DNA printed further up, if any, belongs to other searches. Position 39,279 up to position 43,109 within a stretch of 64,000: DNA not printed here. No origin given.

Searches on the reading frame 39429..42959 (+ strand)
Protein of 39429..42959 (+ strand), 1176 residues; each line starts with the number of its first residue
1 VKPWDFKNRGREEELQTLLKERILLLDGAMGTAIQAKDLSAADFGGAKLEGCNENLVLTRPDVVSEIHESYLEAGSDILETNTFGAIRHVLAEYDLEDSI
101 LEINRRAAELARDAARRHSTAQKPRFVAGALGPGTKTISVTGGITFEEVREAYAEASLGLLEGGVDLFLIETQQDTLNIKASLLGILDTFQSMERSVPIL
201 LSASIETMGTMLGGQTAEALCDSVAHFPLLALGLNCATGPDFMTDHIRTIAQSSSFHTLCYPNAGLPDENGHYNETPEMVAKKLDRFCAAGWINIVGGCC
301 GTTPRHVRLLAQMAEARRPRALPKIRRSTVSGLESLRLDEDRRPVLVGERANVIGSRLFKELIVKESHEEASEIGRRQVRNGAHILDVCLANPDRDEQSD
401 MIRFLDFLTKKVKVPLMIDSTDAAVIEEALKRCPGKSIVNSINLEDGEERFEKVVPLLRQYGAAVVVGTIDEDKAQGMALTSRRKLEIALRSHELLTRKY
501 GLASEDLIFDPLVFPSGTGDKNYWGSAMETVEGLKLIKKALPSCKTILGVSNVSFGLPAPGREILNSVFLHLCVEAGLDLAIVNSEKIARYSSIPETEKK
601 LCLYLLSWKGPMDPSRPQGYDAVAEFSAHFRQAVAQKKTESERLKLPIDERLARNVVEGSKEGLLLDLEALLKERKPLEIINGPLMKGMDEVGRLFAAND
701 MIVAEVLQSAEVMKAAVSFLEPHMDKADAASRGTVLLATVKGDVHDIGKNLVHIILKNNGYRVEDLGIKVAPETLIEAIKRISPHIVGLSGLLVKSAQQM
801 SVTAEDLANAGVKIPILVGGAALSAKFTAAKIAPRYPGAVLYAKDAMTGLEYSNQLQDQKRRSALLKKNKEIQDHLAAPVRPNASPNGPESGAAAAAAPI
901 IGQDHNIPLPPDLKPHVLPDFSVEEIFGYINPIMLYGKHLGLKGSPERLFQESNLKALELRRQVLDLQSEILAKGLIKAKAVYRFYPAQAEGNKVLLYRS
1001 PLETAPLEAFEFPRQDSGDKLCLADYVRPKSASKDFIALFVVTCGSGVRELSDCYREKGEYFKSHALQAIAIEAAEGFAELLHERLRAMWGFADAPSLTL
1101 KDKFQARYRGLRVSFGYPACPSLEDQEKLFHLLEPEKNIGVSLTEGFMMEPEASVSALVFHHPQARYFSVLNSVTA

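Call 72: search_protein_families(library=pfam, max_evalue=0.0001, proteins=[window:39429-42959:+])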
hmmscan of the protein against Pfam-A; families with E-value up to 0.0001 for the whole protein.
window:39429-42959:+ (1176 aa): 5 families
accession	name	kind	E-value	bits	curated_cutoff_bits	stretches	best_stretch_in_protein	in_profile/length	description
PF02574.22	S-methyl_trans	-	1.4e-84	284.7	22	1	24-313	1-282/283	Homocysteine S-methyltransferase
PF02965.22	Met_synt_B12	-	1.2e-54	186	25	1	923-1170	2-257/273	Vitamin B12 dependent methionine synthase, activation domain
PF00809.28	Pterin_bind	-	9.9e-45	153.5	25.5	1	348-584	1-244/244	Pterin binding enzyme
PF02607.22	B12-binding_2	-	4.5e-20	72.1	23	1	650-721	3-74/74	B12 binding domain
PF02310.24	B12-binding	-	1.5e-19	70.4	32.1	1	734-828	2-98/121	B12 binding domain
